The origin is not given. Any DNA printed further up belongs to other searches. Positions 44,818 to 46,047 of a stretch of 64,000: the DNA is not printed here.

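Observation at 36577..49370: SusC/SusD locus with no glycoside hydrolase, built around exported enolase-superfamily and RraA/aldolase-like enzyme pairs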

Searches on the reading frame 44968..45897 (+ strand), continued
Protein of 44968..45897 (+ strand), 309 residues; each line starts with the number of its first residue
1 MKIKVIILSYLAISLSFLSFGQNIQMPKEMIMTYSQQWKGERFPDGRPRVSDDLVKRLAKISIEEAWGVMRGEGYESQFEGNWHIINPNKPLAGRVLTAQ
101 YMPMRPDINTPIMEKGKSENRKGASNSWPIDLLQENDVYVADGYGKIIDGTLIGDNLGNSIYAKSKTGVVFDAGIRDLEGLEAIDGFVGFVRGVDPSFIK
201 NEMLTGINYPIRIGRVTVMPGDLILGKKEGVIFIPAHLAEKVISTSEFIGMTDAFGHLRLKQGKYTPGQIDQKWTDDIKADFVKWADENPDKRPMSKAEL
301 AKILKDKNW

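Call 17: find_encoding_contigs(protein=P0095, flank=10000, max_places=1)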
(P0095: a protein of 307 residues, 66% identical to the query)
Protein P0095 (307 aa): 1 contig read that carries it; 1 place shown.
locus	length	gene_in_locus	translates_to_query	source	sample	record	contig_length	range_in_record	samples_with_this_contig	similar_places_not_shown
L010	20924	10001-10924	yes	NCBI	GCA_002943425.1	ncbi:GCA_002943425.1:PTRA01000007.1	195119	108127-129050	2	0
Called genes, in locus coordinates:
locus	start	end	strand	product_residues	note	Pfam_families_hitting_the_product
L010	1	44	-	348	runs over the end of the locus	PF07991:KARI_N, PF01450:KARI_C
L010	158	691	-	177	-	PF01842:ACT, PF13291:ACT_4, PF22629:ACT_AHAS_ss, PF13710:ACT_5, PF10369:ALS_ss_C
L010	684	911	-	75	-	PF03992:ABM (weak)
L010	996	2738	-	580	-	PF02776:TPP_enzyme_N, PF00205:TPP_enzyme_M, PF02775:TPP_enzyme_C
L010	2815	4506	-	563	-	PF00920:ILVD_EDD_N, PF24877:ILV_EDD_C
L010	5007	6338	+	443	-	PF13449:Phytase-like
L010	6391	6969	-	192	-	PF04542:Sigma70_r2, PF08281:Sigma70_r4_2, PF04545:Sigma70_r4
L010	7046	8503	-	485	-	PF02746:MR_MLE_N, PF13378:MR_MLE_C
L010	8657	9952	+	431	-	PF13593:SBF_like, PF01758:SBF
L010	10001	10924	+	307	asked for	PF03737:RraA-like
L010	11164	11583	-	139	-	PF03061:4HBT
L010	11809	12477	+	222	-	PF00300:His_Phos_1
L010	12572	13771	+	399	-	PF01266:DAO, PF13738:Pyr_redox_3 (faint)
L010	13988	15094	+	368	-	PF04773:FecR, PF16344:FecR_C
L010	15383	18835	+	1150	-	PF07660:STN, PF13620:CarboxypepD_reg, PF13715:CarbopepD_reg_2, PF07715:Plug, PF00593:TonB_dep_Rec_b-barrel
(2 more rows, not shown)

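Call 24: find_related_loci(query=A1, collection=genome_contigs, flank=10000)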
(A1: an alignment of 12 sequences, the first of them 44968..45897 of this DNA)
Query A1 (309 aa) in genome_contigs; peptide patterns used: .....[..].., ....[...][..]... (x = any residue, [..] = any of these).
599 stretches matched a pattern (row limit reached: there are more); 589 encode a relative of the query (tblastn E <= 1e-3); the best 80 are kept; 80 distinct loci.
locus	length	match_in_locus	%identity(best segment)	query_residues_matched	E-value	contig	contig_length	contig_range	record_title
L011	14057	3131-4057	97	1-309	0e+0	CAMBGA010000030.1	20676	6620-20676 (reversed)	MAG: Spirosoma fluviale isolate TrE-25oct19-232 genome assembly, contig: TrE-25oct19-C2662, whole genome shotgun sequenc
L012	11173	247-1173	95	1-309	0e+0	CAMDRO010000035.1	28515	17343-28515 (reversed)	MAG: Spirosoma fluviale isolate TrH-25oct19-212 genome assembly, contig: TrH-25oct19-C2931, whole genome shotgun sequenc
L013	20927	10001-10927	70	1-309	2e-145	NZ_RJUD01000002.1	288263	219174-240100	Lacihabitans sp. CS3-21 jcf7180000035927, whole genome shotgun sequence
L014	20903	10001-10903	71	1-302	1e-142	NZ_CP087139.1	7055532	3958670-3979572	Spirosoma sp. KNUC1025 chromosome, complete genome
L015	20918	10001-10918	68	2-309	3e-142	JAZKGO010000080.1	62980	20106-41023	MAG: Bacteroidota bacterium isolate DC_RB_04_SPN110320-bin053_1 DCRB04SPN_B053_1_000000000080, whole genome shotgun sequ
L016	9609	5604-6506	69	8-309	2e-142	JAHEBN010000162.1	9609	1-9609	MAG: Jiulongibacter sp. isolate Ww143 NODE_17240_length_9609_cov_3.202572, whole genome shotgun sequence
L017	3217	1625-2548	65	5-309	2e-146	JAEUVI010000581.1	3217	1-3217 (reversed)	MAG: Chitinophagaceae bacterium isolate new MAG-377 k141_3357434, whole genome shotgun sequence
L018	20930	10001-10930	68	1-309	2e-140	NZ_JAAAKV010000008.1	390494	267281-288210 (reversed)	Emticicia sp. CRIBPO CRIBPO_8, whole genome shotgun sequence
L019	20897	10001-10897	69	5-305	3e-138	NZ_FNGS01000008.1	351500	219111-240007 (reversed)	Siphonobacter aquaeclarae strain DSM 21668, whole genome shotgun sequence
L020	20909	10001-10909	67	1-305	7e-138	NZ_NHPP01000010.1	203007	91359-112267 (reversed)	Siphonobacter sp. SORGH_AS_0500 NODE_10_length_203007_cov_50.9436_ID_19, whole genome shotgun sequence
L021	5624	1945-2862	66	4-309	3e-138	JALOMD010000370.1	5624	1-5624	MAG: Cytophagales bacterium isolate Prado042 scaffold_57557, whole genome shotgun sequence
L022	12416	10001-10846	71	21-302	2e-137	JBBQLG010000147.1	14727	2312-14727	MAG: Cytophagales bacterium isolate Co_metawrap_517 Cmw_517_k141_29176676_length_14727_cov_9.0000, whole genome shotgun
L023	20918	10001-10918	64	3-309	3e-136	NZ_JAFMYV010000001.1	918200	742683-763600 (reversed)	Fibrella rubiginis strain HMF5335 1, whole genome shotgun sequence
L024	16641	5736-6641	64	7-309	5e-134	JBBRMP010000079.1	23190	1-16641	MAG: Cytophagales bacterium isolate La1_metabat2.055 LA1C_B2.055_k141_1715326L_23190_cov_23.9223, whole genome shotgun s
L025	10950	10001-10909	63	8-309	8e-133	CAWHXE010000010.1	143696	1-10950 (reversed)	MAG: uncultured Cytophagales bacterium isolate MFD03250.bin.1.143 genome assembly, contig: contig_2349, whole genome sho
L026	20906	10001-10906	64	10-309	2e-130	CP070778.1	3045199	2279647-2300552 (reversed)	MAG: Flavobacteriaceae bacterium isolate bin181 chromosome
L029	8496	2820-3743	61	1-309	3e-129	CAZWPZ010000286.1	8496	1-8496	MAG TPA_asm: uncultured Eudoraea sp. isolate SRP182702_co1_76 genome assembly, contig: k141_1690906, whole genome shotgu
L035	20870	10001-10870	60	20-309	2e-124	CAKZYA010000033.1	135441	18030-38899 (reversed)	MAG TPA_asm: uncultured Flammeovirgaceae bacterium isolate SRR3401481_bin.67_CONCOCT_v1.1_MAG genome assembly, contig: E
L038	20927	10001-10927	58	1-309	6e-124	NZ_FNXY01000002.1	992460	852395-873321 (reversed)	Dyadobacter koreensis strain DSM 19938, whole genome shotgun sequence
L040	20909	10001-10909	62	7-309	7e-124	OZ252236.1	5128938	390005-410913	MAG: Jiulongibacter sp. isolate 92e77460-8f01-49a6-b3c9-0df2babc7ae3 genome assembly, chromosome: 1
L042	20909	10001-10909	59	5-309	3e-123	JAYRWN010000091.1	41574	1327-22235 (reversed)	MAG: Saprospiraceae bacterium isolate NJ_NJASGE3bin.7 k141_256526, whole genome shotgun sequence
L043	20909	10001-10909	58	5-309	8e-123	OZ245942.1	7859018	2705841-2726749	MAG: Cyclobacteriaceae bacterium isolate d64f6be0-ca85-411b-9194-a2fe2d2d5358 genome assembly, chromosome: 1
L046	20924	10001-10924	59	4-309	1e-122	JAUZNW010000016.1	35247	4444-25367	MAG: Bacteroidota bacterium isolate bin16(0d) DDJIHBGP_16, whole genome shotgun sequence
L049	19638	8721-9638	58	4-309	5e-122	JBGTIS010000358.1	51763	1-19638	MAG: Cyclobacteriaceae bacterium isolate JTS-RE270 k141_8268531, whole genome shotgun sequence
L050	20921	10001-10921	55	3-309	4e-122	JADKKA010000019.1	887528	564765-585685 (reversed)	MAG: Chitinophagaceae bacterium isolate Vibo_18-Q3-R45-57_MAXAC.049 tig00177829-10-8862760, whole genome shotgun sequenc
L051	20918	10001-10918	56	4-309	5e-122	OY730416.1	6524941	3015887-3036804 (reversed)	MAG: uncultured Ferruginibacter sp. isolate 52100660-89e0-41f3-aa4d-b5ad2bee9e90 genome assembly, chromosome: 1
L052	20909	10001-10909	58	15-309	1e-121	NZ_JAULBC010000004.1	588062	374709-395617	Danxiaibacter flavus strain SYSU DXS3180 NODE_4_length_588062_cov_58.474533, whole genome shotgun sequence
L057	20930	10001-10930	58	1-309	2e-121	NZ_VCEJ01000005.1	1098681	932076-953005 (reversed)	Dyadobacter luticola strain T17 NODE_3, whole genome shotgun sequence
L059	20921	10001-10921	57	2-309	2e-121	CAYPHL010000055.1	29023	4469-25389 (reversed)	MAG TPA_asm: uncultured Rikenellaceae bacterium isolate binchicken_co22_232 genome assembly, contig: NODE_1706_length_29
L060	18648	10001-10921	58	3-309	2e-121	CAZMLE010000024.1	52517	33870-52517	MAG TPA_asm: uncultured Pirellulales bacterium isolate binchicken_co103_323 genome assembly, contig: NODE_450_length_525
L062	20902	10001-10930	56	1-309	6e-121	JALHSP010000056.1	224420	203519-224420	MAG: Bacteroidales bacterium isolate PFL1 seq_1465398, whole genome shotgun sequence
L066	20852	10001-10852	61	26-309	2e-120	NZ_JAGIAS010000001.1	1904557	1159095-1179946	MAG: Dyadobacter sp. isolate BIN28 scaffold1_cov0, whole genome shotgun sequence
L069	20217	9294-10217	58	4-309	4e-120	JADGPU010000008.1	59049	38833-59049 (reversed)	MAG: Bacteroidales bacterium isolate Chersky.21_39 contig-100_26, whole genome shotgun sequence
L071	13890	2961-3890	56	1-309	2e-119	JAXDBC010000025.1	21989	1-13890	MAG: Bacteroidales bacterium isolate POMEDNA-B08 Raw1_k127_1061197, whole genome shotgun sequence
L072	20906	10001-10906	58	8-309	2e-119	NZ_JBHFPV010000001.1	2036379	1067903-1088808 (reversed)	Maribacter algicola strain NBU2967 Scaffold1_1, whole genome shotgun sequence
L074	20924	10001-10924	57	4-309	1e-119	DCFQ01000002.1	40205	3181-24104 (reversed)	MAG TPA_asm: Bacteroidales bacterium UBA1800 UBA1800_contig_44053, whole genome shotgun sequence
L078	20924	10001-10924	57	4-309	4e-119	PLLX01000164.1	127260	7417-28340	MAG: Bacteroidales bacterium isolate fen_983 73.20120800_E3S.44_contig_97, whole genome shotgun sequence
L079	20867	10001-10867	58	21-309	5e-119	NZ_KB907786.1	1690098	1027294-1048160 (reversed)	Dyadobacter beijingensis DSM 21582 H144DRAFT_scaffold00001.1, whole genome shotgun sequence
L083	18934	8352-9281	56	1-309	8e-119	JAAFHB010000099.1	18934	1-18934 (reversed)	MAG: Mariniphaga sp. isolate Bin2_8 scaffold_1183, whole genome shotgun sequence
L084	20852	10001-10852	60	26-309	7e-119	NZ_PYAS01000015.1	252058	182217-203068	Dyadobacter jiangsuensis strain DSM 29057 Ga0181027_115, whole genome shotgun sequence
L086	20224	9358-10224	58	21-309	5e-119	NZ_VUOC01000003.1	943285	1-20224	Chitinophaga agrisoli strain BN140078 contig_3, whole genome shotgun sequence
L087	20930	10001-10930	56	1-309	1e-118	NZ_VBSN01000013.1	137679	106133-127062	Dyadobacter flavalbus strain NS28 NODE_12, whole genome shotgun sequence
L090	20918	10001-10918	57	1-309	1e-118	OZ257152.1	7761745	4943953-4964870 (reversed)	MAG: Dyadobacter sp. isolate e416601d-a430-49ba-b541-7d06a6a814a1 genome assembly, chromosome: 1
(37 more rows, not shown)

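Call 28: search_protein_families(library=pfam, proteins=[L087:2041-3147:+, L018:2659-4179:-, L057:1665-2273:+, L078:8912-9946:+, L071:805-1737:-, L050:727-2451:-, L087:8507-9781:+, L084:12259-12765:-, L062:15477-16514:-, L071:9322-10224:+], max_evalue=0.0001)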
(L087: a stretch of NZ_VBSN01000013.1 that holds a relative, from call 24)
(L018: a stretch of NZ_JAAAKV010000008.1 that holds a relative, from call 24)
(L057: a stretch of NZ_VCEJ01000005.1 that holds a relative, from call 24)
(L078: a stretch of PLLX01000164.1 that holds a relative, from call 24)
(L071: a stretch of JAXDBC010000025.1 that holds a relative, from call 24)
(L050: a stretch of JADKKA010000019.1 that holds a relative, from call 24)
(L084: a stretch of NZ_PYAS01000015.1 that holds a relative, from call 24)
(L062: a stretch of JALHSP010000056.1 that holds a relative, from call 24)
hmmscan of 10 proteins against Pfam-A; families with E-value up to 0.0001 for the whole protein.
L087:2041-3147:+ (368 aa): 2 families
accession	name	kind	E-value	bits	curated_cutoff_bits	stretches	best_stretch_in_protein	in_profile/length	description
PF04773.18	FecR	-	1.6e-14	54.5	24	1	149-237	7-96/97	FecR protein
PF16344.10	FecR_C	-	1e-12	48.3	24.4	1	296-363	2-70/70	FecR, C-terminal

L018:2659-4179:- (506 aa): 2 families
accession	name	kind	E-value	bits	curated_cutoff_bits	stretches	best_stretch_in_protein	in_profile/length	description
PF00370.27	FGGY_N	-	4.5e-48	164.4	28.8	1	4-246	2-243/245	FGGY family of carbohydrate kinases, N-terminal domain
PF02782.22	FGGY_C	-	5.1e-25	88.8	27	1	263-448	8-197/198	FGGY family of carbohydrate kinases, C-terminal domain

L057:1665-2273:+ (202 aa): 3 families
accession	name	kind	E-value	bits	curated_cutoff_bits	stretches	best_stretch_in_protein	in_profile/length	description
PF08281.18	Sigma70_r4_2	-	1.4e-13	50.6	25.7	1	133-181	3-51/54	Sigma-70, region 4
PF04545.22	Sigma70_r4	-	4.9e-06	26.4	24.1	1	137-185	1-49/50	Sigma-70, region 4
PF04542.20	Sigma70_r2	-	6.6e-05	23.1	24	1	36-97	5-69/71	Sigma-70 region 2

L078:8912-9946:+ (344 aa): 4 families
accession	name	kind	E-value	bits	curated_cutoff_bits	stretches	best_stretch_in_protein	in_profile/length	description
PF08240.17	ADH_N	-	3.5e-28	98.3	23.5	1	25-136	2-101/104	Alcohol dehydrogenase GroES-like domain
PF00107.32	ADH_zinc_N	-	7.7e-19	68.4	31.8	1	177-303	1-127/129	Zinc-binding dehydrogenase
PF16912.11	Glu_dehyd_C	-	1.6e-09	38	34.9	1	156-329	20-200/211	Glucose dehydrogenase C-terminus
PF13602.12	ADH_zinc_N_2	-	4.2e-09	37.9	27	1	232-331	21-124/134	Zinc-binding dehydrogenase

L071:805-1737:- (310 aa): 1 family
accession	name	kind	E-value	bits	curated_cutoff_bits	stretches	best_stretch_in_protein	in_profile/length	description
PF00294.29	PfkB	-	5.2e-29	102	25.8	1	25-258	34-271/302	pfkB family carbohydrate kinase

L050:727-2451:- (574 aa): 2 families
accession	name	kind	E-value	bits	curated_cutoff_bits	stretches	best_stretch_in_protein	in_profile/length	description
PF00920.27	ILVD_EDD_N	-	2.1e-107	359.4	27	1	40-349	1-314/316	Dihydroxy-acid/6-phosphogluconate dehydratase N-terminal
PF24877.1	ILV_EDD_C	-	1.3e-64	217.6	27.7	1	362-556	1-191/191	Dihydroxy-acid/6-phosphogluconate dehydratase C-terminal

L087:8507-9781:+ (424 aa): 2 families
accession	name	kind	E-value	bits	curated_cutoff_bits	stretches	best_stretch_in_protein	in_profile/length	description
PF07969.17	Amidohydro_3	-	4.9e-14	53.1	29.7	2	67-101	1-36/472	Amidohydrolase family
PF01979.26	Amidohydro_1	-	1.2e-12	48.2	25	1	290-367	236-319/345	Amidohydrolase family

L084:12259-12765:- (168 aa): 6 families
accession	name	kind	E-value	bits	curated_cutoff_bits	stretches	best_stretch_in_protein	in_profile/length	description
PF00583.31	Acetyltransf_1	-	2.4e-18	66.9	20.7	1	34-139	13-116/116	Acetyltransferase (GNAT) family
PF13420.13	Acetyltransf_4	-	4.6e-16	59.7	24.3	1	6-158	1-153/155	Acetyltransferase (GNAT) domain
PF13302.13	Acetyltransf_3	-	1.1e-12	49.3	25.4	1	4-140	2-138/138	Acetyltransferase (GNAT) domain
PF13508.13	Acetyltransf_7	-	3.6e-10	40.5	27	1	56-141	5-84/84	Acetyltransferase (GNAT) domain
PF13673.13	Acetyltransf_10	-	3.2e-07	30.8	23.6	1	44-143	20-111/128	Acetyltransferase (GNAT) domain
PF08445.16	FR47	-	5.4e-05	23.5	22.1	1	87-141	26-79/86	FR47-like protein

L062:15477-16514:- (345 aa): 1 family
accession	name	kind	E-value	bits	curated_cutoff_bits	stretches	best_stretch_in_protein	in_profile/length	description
PF00294.29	PfkB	-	3.8e-36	125.4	25.8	1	3-321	2-294/302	pfkB family carbohydrate kinase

L071:9322-10224:+ (300 aa): 2 families
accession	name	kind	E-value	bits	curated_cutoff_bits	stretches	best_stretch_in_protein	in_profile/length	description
PF00294.29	PfkB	-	9.8e-64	216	25.8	1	2-293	2-300/302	pfkB family carbohydrate kinase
PF08543.17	Phos_pyr_kin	-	1.3e-12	48.1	27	1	157-277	99-226/246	Phosphomethylpyrimidine kinase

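Call 29: search_protein_families(library=pfam, proteins=[L079:18434-19483:+, L026:13277-14668:-, L090:16375-18258:+, L066:16665-17432:+, L078:2372-3016:+, L046:6400-7662:+, L051:12643-13767:+, L066:17422-18540:+, L074:3158-4399:+, L074:16996-18612:+], max_evalue=0.0001)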
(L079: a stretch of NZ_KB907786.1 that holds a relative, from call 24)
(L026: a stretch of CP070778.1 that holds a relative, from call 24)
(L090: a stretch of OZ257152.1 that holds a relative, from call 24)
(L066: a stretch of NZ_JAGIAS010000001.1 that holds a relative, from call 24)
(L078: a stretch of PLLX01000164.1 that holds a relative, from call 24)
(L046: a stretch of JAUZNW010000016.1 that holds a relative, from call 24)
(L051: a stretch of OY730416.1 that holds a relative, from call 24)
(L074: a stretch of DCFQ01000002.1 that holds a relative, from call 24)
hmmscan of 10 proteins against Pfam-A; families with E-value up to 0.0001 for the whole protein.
L079:18434-19483:+ (349 aa): 2 families
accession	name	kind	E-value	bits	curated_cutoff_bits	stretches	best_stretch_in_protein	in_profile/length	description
PF00899.27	ThiF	-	2.4e-81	272.8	28.1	1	10-235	1-230/238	ThiF family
PF00581.25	Rhodanese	-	4.3e-09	37.2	22.2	1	276-340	12-87/102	Rhodanese-like domain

L026:13277-14668:- (463 aa): 3 families
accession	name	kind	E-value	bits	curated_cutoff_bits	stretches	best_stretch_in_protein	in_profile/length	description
PF01408.29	GFO_IDH_MocA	-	2.7e-19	70.4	24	1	53-172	1-119/120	Oxidoreductase family, NAD-binding Rossmann fold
PF19051.5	GFO_IDH_MocA_C2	-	6.9e-06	26.2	23.3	1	216-276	43-104/254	Oxidoreductase family, C-terminal alpha/beta domain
PF22725.1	GFO_IDH_MocA_C3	-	2.7e-05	24.6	27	0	245-342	33-123/124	GFO/IDH/MocA C-terminal domain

L090:16375-18258:+ (627 aa): 2 families
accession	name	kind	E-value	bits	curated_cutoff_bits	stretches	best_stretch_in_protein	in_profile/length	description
PF01964.24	ThiC_Rad_SAM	-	2.2e-189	630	25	1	137-590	2-419/420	Radical SAM ThiC family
PF13667.11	ThiC-associated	-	1.3e-33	115.1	27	1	16-96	1-81/81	ThiC-associated domain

L066:16665-17432:+ (255 aa): 3 families
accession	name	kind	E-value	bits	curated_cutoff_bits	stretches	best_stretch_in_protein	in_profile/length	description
PF05690.20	ThiG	-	1.4e-106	355.8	23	1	3-247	1-247/247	Thiazole biosynthesis protein ThiG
PF00977.27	His_biosynth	-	3e-05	24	23.6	1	161-208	59-106/228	Histidine biosynthesis protein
PF01070.24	FMN_dh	-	9.9e-05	22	24.9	0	162-208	258-306/350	FMN-dependent dehydrogenase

L078:2372-3016:+ (214 aa): 4 families
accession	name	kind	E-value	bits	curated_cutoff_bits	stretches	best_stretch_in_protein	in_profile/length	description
PF13419.12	HAD_2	-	3.1e-33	115.8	23.8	1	5-185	1-178/178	Haloacid dehalogenase-like hydrolase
PF00702.32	Hydrolase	-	7.9e-29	101.8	26.4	1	2-179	1-191/191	haloacid dehalogenase-like hydrolase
PF13242.12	Hydrolase_like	-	1.5e-05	25.3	22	1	142-205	4-73/75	HAD-hyrolase-like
PF13344.12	Hydrolase_6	-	4.8e-05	23.8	27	0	85-123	14-55/101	Haloacid dehalogenase-like hydrolase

L046:6400-7662:+ (420 aa): 2 families
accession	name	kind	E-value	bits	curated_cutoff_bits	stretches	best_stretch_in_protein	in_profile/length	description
PF00107.32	ADH_zinc_N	-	3.9e-11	43.4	31.8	1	187-331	1-128/129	Zinc-binding dehydrogenase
PF08240.17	ADH_N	-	5.8e-05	23.7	23.5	0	26-96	2-65/104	Alcohol dehydrogenase GroES-like domain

L051:12643-13767:+ (374 aa): 3 families
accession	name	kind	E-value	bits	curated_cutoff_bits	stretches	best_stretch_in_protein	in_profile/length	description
PF01408.29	GFO_IDH_MocA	-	2.8e-26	93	24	1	44-167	1-120/120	Oxidoreductase family, NAD-binding Rossmann fold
PF22725.1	GFO_IDH_MocA_C3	-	7.7e-20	71.6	27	1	178-295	4-122/124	GFO/IDH/MocA C-terminal domain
PF02894.22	GFO_IDH_MocA_C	-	1.7e-14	54.6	22.9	1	183-372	5-218/218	Oxidoreductase family, C-terminal alpha/beta domain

L066:17422-18540:+ (372 aa): 2 families
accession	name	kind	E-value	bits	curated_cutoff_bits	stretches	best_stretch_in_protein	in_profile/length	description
PF06968.18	BATS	-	1.4e-19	70.4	22.2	1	256-358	1-88/88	Biotin and Thiamin Synthesis associated domain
PF04055.27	Radical_SAM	-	2e-15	57.8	29.5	1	80-229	3-156/166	Radical SAM superfamily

L074:3158-4399:+ (413 aa): 0 families

L074:16996-18612:+ (538 aa): 1 family
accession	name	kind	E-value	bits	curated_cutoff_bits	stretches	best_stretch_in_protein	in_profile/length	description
PF03747.19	ADP_ribosyl_GH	-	4e-27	96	26.2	1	42-324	1-287/287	ADP-ribosylglycohydrolase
